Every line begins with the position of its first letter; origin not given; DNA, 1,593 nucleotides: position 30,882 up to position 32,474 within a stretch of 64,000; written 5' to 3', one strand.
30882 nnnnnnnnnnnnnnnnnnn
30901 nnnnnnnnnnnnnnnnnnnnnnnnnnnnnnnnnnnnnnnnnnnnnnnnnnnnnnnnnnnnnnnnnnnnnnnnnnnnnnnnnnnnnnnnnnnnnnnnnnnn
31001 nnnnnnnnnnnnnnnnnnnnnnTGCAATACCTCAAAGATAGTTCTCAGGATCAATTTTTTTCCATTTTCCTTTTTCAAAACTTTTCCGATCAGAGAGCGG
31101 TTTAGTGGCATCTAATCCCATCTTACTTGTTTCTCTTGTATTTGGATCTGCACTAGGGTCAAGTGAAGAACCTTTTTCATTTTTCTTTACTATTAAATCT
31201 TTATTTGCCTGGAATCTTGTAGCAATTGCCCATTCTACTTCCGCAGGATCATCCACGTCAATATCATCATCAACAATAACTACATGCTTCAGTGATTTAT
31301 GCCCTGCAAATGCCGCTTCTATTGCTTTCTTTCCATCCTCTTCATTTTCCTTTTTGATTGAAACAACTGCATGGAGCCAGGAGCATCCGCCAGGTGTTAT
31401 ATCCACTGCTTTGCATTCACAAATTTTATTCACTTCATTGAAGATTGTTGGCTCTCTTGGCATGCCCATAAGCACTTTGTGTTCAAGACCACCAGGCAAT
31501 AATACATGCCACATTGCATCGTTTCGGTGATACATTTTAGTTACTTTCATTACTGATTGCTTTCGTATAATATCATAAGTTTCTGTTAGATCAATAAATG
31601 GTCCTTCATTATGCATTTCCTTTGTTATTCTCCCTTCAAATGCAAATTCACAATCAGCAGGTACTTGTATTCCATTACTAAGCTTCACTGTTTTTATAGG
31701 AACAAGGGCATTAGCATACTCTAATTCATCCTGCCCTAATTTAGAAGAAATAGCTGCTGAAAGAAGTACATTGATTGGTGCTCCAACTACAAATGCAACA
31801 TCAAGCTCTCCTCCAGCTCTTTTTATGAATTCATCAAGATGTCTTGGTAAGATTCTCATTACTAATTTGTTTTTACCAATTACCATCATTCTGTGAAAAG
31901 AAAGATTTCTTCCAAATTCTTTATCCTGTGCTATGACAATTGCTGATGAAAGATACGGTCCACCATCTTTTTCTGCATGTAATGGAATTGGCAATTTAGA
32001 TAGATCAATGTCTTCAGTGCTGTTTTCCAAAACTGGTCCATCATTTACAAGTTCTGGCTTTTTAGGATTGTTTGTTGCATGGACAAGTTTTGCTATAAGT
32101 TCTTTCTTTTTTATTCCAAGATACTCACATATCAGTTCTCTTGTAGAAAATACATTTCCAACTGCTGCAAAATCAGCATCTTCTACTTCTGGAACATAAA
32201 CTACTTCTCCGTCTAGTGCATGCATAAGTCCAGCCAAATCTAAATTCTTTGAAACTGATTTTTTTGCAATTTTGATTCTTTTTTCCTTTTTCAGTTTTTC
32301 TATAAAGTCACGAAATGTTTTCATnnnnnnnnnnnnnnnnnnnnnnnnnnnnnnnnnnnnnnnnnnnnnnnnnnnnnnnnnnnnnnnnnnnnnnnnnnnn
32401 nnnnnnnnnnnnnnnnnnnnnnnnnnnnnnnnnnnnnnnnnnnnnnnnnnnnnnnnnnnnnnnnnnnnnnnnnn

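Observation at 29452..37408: Near-complete archaeal-type mevalonate pathway gene set co-localised, with non-pathway insertions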

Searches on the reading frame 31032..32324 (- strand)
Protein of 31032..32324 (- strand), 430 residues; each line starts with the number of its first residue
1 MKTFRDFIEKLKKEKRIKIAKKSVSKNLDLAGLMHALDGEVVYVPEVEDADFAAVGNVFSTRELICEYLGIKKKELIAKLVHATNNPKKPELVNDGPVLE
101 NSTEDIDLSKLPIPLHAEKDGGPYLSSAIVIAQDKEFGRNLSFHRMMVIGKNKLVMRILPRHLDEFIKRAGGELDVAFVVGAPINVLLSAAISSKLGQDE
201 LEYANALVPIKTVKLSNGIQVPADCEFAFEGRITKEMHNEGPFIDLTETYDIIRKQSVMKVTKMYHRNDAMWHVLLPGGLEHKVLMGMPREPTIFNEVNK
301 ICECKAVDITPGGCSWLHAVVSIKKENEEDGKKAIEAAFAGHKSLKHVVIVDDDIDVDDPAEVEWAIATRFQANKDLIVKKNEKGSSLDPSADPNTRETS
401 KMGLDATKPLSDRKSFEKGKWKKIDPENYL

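Call 3: search_protein_families(library=pfam, proteins=[window:31032-32324:-], max_evalue=0.01)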
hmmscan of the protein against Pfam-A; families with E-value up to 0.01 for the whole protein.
window:31032-32324:- (430 aa): 3 families
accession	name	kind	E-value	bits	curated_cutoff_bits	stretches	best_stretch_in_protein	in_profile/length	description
PF01977.22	UbiD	-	9.7e-52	175.6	23.3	1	94-279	6-205/206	3-octaprenyl-4-hydroxybenzoate carboxy-lyase Rift-related domain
PF20696.2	UbiD_C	-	7.7e-33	113.6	24.2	1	284-406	2-127/127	3-octaprenyl-4-hydroxybenzoate carboxy-lyase C-terminal domain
PF20695.2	UbiD_N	-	1.5e-07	31.8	24.3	1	8-83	1-77/78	3-octaprenyl-4-hydroxybenzoate carboxy-lyase N-terminal domain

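Call 4: search_protein_families(library=ncbifam, proteins=[window:31032-32324:-], max_evalue=0.01)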
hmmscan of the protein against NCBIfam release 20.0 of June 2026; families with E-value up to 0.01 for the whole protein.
window:31032-32324:- (430 aa): 7 families
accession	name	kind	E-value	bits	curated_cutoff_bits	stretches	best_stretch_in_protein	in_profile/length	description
TIGR00148.1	TIGR00148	subfamily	1.4e-103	346.9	244.85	1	4-409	1-438/438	UbiD family decarboxylase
NF041204.1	VdcC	exception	2e-52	178.2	650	1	2-424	2-455/467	non-oxidative hydroxyarylic acid decarboxylases subunit C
TIGR03701.1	mena_SCO4490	equivalog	2.3e-36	125.5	495.9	1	75-390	96-423/433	menaquinone biosynthesis decarboxylase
NF008175.0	PRK10922.1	equivalog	1.3e-35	122.9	788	1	102-427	136-476/497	4-hydroxy-3-polyprenylbenzoate decarboxylase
TIGR02724.1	phenyl_P_beta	equivalog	2.2e-27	95.5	468.95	1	89-410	98-443/472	phenylphosphate carboxylase subunit beta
TIGR02723.1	phenyl_P_alpha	equivalog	2.7e-15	55.9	564.6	1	86-400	101-433/485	phenylphosphate carboxylase subunit alpha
NF041219.1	BagN_FevL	exception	6e-13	48.1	1000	1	94-372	129-433/502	bagremycin/ferroverdin biosynthesis UbiD family decarboxylase BagN/FevL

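Call 14: search_solved_structures(query=window:31032-32324:-, max_evalue=0.001)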
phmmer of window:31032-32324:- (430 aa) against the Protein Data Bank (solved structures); distinct sequences matched with E-value up to 0.001: 40.
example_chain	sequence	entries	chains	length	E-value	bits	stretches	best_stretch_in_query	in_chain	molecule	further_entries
6h6x_B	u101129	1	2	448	1.9e-75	257.8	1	4-411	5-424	3-polyprenyl-4-hydroxybenzoate decarboxylase and related decarboxylases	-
6h6v_A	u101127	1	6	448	2.3e-75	257.5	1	4-411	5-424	3-polyprenyl-4-hydroxybenzoate decarboxylase and related decarboxylases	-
7p9q_A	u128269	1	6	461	1.2e-42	149.8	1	7-425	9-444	AnInD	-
2idb_A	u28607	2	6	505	8.4e-30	107.5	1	102-427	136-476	3-octaprenyl-4-hydroxybenzoate carboxy-lyase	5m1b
5m1c_A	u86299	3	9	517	9e-30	107.4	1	102-427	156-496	3-octaprenyl-4-hydroxybenzoate carboxy-lyase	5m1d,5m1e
5ny5_A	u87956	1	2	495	3.6e-25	92.2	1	59-427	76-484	3,4-dihydroxybenzoate decarboxylase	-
5o3n_A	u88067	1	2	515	4.1e-25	92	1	59-427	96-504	3,4-dihydroxybenzoate decarboxylase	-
5o3m_A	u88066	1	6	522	1.3e-24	90.4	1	61-427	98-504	Protocatechuate decarboxylase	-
7nf0_A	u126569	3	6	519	1.9e-23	86.5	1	73-411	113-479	Ferulic acid decarboxylase 1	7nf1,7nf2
7ney_A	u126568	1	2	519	2.7e-23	86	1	73-412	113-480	Ferulic acid decarboxylase 1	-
7pda_A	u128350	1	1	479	2.8e-23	86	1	87-418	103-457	UbiD family decarboxylase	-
7ae4_A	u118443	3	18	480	4.5e-22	82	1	2-412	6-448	Phenolic acid decarboxylase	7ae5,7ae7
8oeh_A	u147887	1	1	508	8.9e-21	77.7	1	73-391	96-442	Ferulic acid decarboxylase 1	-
6ev7_A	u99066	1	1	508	6.7e-20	74.8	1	73-391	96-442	Ferulic acid decarboxylase 1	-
8crd_A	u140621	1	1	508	1.6e-19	73.6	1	73-391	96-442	Ferulic acid decarboxylase 1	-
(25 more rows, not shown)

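Call 16: find_homologous_proteins(query=window:31032-32324:-, max_evalue=1e-10)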
Query window:31032-32324:- (430 aa): 7988 proteins with E <= 1e-10 among 8000 candidates; the best 120 are listed.
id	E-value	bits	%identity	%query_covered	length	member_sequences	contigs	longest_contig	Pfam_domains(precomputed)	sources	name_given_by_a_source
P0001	2.0e-285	964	100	100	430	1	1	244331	PF20696.3,PF01977.23,PF20695.3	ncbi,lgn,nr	ncbi:UbiD family decarboxylase [Candidatus Micrarchaeota archaeon]|nr:UbiD family decarboxylase [Can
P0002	7.5e-245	831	84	100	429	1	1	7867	PF20696.3,PF01977.23,PF20695.3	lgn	-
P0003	7.5e-244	827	82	99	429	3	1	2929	PF20696.3,PF01977.23,PF20695.3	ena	-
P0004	1.2e-239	814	81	100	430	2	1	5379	PF20696.3,PF01977.23,PF20695.3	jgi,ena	-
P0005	1.8e-239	813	81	100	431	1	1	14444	PF20696.3,PF01977.23,PF20695.3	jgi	jgi:UbiD family decarboxylase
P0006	1.3e-238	810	80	99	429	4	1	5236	PF20696.3,PF01977.23,PF20695.3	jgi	jgi:UbiD family decarboxylase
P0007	5.1e-238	808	82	100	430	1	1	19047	PF20696.3,PF01977.23,PF20695.3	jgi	jgi:UbiD family decarboxylase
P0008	1.0e-231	787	79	100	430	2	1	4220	PF20696.3,PF01977.23,PF20695.3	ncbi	-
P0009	2.0e-231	787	79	100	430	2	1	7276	PF20696.3,PF01977.23,PF20695.3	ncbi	-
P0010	4.7e-231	785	79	100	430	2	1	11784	PF20696.3,PF01977.23,PF20695.3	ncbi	ncbi:MAG: UbiD family decarboxylase [Candidatus Micrarchaeota archaeon]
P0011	1.1e-230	784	79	100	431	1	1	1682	PF20696.3,PF01977.23,PF20695.3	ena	-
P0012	4.9e-230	782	80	98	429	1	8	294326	PF20696.3,PF01977.23,PF20695.3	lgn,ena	-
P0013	7.8e-229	778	77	100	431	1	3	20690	PF20696.3,PF01977.23,PF20695.3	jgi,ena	-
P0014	1.8e-228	777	78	100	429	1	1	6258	PF20696.3,PF01977.23,PF20695.3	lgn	-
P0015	3.7e-228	776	77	100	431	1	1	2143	PF20696.3,PF01977.23,PF20695.3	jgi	jgi:UbiD family decarboxylase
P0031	2.7e-224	763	76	100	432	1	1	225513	PF20696.3,PF01977.23,PF20695.3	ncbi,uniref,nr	ncbi:3-octaprenyl-4-hydroxybenzoate carboxy-lyase [Candidatus Bilamarchaeum dharawalense]|uniref:Anh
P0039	9.8e-221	751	74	100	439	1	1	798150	PF20696.3,PF01977.23,PF20695.3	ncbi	ncbi:MAG: UbiD family decarboxylase [Candidatus Micrarchaeota archaeon]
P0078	2.9e-204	697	72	100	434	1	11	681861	PF20696.3,PF01977.23,PF20695.3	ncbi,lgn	-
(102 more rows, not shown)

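Call 19: find_encoding_contigs(protein=P0001, flank=10000, max_places=3)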
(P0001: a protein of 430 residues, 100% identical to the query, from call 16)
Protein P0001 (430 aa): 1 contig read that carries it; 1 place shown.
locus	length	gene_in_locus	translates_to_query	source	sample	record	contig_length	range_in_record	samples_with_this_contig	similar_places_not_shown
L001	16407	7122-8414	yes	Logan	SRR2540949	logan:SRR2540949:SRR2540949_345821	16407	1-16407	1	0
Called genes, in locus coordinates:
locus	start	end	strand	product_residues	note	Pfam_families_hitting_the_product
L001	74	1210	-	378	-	-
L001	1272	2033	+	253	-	PF10869:DUF2666 (faint)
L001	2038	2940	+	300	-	PF00288:GHMP_kinases_N, PF08544:GHMP_kinases_C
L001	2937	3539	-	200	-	PF22175:Ogg-HhH (weak), PF00730:HhH-GPD, PF00633:HHH (weak)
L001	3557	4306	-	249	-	PF00696:AA_kinase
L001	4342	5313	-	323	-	PF13404:HTH_AsnC-type, PF13412:HTH_24, PF12840:HTH_20 (faint), PF13404:HTH_AsnC-type, PF13412:HTH_24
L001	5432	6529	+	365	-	PF08915:tRNA-Thr_ED, PF13649:Methyltransf_25, PF13847:Methyltransf_31, PF08241:Methyltransf_11 (weak)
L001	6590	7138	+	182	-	PF02441:Flavoprotein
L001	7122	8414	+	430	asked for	PF20695:UbiD_N (weak), PF01977:UbiD, PF20696:UbiD_C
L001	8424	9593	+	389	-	PF04412:AcnX, PF28403:AcnX_2nd, PF28406:AcnX_3rd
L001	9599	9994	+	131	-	PF01989:AcnX_swivel_put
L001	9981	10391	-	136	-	PF13646:HEAT_2 (faint)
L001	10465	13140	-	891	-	-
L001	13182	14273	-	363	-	-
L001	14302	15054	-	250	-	PF13482:RNase_H_2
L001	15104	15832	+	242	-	PF02421:FeoB_N (faint), PF01926:MMR_HSR1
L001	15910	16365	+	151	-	PF00072:Response_reg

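Call 20: find_encoding_contigs(protein=P0031, flank=10000, max_places=1)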
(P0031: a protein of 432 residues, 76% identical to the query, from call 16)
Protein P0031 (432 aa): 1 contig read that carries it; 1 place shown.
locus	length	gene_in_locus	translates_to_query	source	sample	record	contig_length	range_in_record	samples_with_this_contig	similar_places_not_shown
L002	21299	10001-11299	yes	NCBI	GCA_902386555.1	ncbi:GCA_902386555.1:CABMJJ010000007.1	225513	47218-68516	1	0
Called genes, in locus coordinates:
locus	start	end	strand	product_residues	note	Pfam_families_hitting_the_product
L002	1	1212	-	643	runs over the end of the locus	PF00330:Aconitase, PF28406:AcnX_3rd (weak), PF00694:Aconitase_C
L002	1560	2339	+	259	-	PF10869:DUF2666 (faint)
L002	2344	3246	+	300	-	PF00288:GHMP_kinases_N, PF08544:GHMP_kinases_C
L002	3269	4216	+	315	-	PF01145:Band_7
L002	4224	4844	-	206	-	PF00730:HhH-GPD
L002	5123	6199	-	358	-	-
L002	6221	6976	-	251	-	PF13482:RNase_H_2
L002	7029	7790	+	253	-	PF02421:FeoB_N (faint), PF01926:MMR_HSR1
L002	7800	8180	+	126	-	PF01870:Hjc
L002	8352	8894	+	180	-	PF02441:Flavoprotein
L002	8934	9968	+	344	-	-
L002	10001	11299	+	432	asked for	PF20695:UbiD_N, PF01977:UbiD, PF20696:UbiD_C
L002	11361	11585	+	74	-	-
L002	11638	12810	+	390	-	PF04412:AcnX, PF28403:AcnX_2nd, PF28406:AcnX_3rd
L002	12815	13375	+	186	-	-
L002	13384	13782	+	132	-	PF01989:AcnX_swivel_put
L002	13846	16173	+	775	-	-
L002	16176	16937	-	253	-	PF00696:AA_kinase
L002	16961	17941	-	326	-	PF00814:TsaD, PF22521:HypF_C_2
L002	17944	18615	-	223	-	PF02517:Rce1-like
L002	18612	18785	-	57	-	PF01599:Ribosomal_S27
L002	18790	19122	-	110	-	PF01282:Ribosomal_S24e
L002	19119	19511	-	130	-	PF21485:IF5A-like_N, PF08207:EFP_N (weak)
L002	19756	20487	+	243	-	PF01026:TatD_DNase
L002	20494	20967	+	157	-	PF01936:NYN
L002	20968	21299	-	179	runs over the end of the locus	-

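Call 21: find_encoding_contigs(protein=P0039, flank=10000, max_places=1)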
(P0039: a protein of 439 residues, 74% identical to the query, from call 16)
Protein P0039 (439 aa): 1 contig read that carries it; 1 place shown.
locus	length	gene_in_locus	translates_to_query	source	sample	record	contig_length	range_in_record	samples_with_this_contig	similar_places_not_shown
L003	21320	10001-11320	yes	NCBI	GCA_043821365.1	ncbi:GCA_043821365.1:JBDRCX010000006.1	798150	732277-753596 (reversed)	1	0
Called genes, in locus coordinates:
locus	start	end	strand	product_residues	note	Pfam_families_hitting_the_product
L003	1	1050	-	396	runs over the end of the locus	-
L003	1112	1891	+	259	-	PF10869:DUF2666 (weak)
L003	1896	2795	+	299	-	PF00288:GHMP_kinases_N, PF08544:GHMP_kinases_C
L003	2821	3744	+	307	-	PF01145:Band_7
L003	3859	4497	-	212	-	PF00730:HhH-GPD, PF00633:HHH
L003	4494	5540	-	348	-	-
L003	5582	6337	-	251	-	PF13482:RNase_H_2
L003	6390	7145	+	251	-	PF02421:FeoB_N (faint), PF03193:RsgA_GTPase (weak), PF01926:MMR_HSR1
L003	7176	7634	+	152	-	PF00072:Response_reg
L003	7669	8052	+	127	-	PF01870:Hjc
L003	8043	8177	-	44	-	-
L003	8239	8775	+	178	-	PF02441:Flavoprotein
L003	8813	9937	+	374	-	-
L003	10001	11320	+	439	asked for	PF20695:UbiD_N, PF01977:UbiD, PF20696:UbiD_C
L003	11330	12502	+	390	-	PF04412:AcnX, PF28403:AcnX_2nd, PF28406:AcnX_3rd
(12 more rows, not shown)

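Call 22: find_encoding_contigs(protein=P0078, flank=10000, max_places=1)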
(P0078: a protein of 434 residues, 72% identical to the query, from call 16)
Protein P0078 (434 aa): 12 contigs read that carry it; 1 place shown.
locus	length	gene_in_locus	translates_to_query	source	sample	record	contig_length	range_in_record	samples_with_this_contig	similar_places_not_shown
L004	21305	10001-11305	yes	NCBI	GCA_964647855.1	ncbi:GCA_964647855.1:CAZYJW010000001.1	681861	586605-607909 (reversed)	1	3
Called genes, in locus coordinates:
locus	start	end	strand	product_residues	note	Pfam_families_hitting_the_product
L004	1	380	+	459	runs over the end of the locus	-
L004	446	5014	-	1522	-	PF23283:D8C_UMOD, PF05048:NosD, PF13229:Beta_helix, PF05048:NosD, PF13229:Beta_helix (weak)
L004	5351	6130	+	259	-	-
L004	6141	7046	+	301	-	PF00288:GHMP_kinases_N, PF08544:GHMP_kinases_C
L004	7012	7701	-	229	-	PF00730:HhH-GPD, PF00633:HHH (weak)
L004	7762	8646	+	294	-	PF04773:FecR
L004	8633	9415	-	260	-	PF00696:AA_kinase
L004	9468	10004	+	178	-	PF02441:Flavoprotein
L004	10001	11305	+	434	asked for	PF20695:UbiD_N, PF01977:UbiD, PF20696:UbiD_C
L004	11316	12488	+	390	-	PF04412:AcnX, PF28403:AcnX_2nd, PF28406:AcnX_3rd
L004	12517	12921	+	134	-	PF01989:AcnX_swivel_put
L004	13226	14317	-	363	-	-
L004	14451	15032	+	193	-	-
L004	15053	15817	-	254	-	PF13482:RNase_H_2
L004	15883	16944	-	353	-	PF01564:Spermine_synth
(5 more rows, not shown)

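Call 30: search_protein_representatives(protein=window:31032-32324:-)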
Query: 430 residues. Proteins with E-value up to 0.001 (for the whole library): 3629; up to 1e-10: 1763; up to 1e-30: 450. The best 150 are listed.
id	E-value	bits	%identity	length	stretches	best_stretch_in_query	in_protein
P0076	2.0e-205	699.2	73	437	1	1-429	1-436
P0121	6.1e-162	555.9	59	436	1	1-429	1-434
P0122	1.3e-122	426.4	52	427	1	21-418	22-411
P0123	2.3e-120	419.0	47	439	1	5-430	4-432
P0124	1.8e-119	416.1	49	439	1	4-430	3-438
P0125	3.5e-116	405.2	50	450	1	4-410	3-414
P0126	1.4e-108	380.2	45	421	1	1-420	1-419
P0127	9.9e-107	374.1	47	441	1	2-420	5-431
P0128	6.1e-100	351.7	44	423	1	9-417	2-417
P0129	3.5e-99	349.2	44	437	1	4-420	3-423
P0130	6.5e-97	341.8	51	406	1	54-412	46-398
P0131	8.9e-96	338.0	39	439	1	4-428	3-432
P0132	1.6e-93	330.6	41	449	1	4-418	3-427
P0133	4.1e-93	329.2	47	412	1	51-416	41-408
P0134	2.3e-92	326.8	43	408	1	5-418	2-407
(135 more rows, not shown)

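Call 34: find_related_loci(query=A2, collection=genome_contigs, flank=10000)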
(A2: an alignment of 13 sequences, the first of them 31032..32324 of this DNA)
Query A2 (430 aa) in genome_contigs; peptide patterns used: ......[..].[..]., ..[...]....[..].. (x = any residue, [..] = any of these).
600 stretches matched a pattern (row limit reached: there are more); 599 encode a relative of the query (tblastn E <= 1e-3); the best 80 are kept; 80 distinct loci.
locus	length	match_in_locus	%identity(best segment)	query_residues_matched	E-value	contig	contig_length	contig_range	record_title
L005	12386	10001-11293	76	1-430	0e+0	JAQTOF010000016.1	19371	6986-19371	MAG: Candidatus ainarchaeum sp. isolate STA_81 NODE_5344_length_19371_cov_2.754625_Sandtown_A, whole genome shotgun sequ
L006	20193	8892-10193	73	1-430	0e+0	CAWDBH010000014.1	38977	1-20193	MAG: uncultured Candidatus Micrarchaeota archaeon isolate MFD01689.bin.2.62 genome assembly, contig: contig_34789, whole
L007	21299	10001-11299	72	2-430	0e+0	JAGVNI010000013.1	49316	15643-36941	MAG: archaeon isolate DeMMO3_13 c_000000027628, whole genome shotgun sequence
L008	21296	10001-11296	69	1-430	0e+0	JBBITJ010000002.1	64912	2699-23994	MAG: Candidatus Micrarchaeota archaeon isolate TCF170221_bin_394 NODE_115_length_64912_cov_14.684105, whole genome shotg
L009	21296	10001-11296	67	1-430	0e+0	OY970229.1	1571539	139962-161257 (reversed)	MAG: uncultured Candidatus Micrarchaeota archaeon isolate MFD01476.bin.c.6 genome assembly, chromosome: 1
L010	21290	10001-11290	70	1-430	0e+0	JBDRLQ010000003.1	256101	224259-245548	MAG: Candidatus Micrarchaeota archaeon isolate MEGAHIT-group-1.785 k141_10665491, whole genome shotgun sequence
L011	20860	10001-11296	66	3-430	0e+0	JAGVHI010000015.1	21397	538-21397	MAG: archaeon isolate DeMMO2_26 c_000000056139, whole genome shotgun sequence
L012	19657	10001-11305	63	1-430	0e+0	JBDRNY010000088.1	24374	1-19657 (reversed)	MAG: Candidatus Micrarchaeota archaeon isolate MEGAHIT-group-1.921 k141_13173359, whole genome shotgun sequence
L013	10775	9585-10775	69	1-396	0e+0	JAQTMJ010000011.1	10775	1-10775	MAG: Candidatus ainarchaeum sp. isolate STA_38 NODE_12451_length_10775_cov_2.392186_Sandtown_A, whole genome shotgun seq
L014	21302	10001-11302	63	1-430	0e+0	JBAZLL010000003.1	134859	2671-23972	MAG: Candidatus Micrarchaeia archaeon isolate SO_2017_LW4_168 scaffold_402_c1_LW137-91_2017, whole genome shotgun sequen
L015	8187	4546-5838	64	3-430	0e+0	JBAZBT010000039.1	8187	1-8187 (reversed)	MAG: Candidatus Micrarchaeia archaeon isolate SO_2017_GW1_119 NODE_32850_length_8187_cov_0.850744_OW334_2017, whole geno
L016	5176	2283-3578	64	2-430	0e+0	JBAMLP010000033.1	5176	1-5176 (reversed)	MAG: Candidatus Micrarchaeales archaeon isolate MAG8 ExploCarb_3808S_S2_3318_length_5176_cov_3, whole genome shotgun seq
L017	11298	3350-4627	60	3-430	1e-177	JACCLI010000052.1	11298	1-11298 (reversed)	MAG: Candidatus Micrarchaeota archaeon isolate Sv319 k141_5740227, whole genome shotgun sequence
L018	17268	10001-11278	61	3-430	5e-177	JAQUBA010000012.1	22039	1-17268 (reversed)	MAG: Candidatus ainarchaeum sp. isolate STC_97 NODE_4943_length_22039_cov_4.420546_Sandtown_C, whole genome shotgun sequ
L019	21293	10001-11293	61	1-425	7e-174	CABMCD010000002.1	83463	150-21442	uncultured archaeon isolate LFW-29 genome assembly, contig: LFW29_10, whole genome shotgun sequence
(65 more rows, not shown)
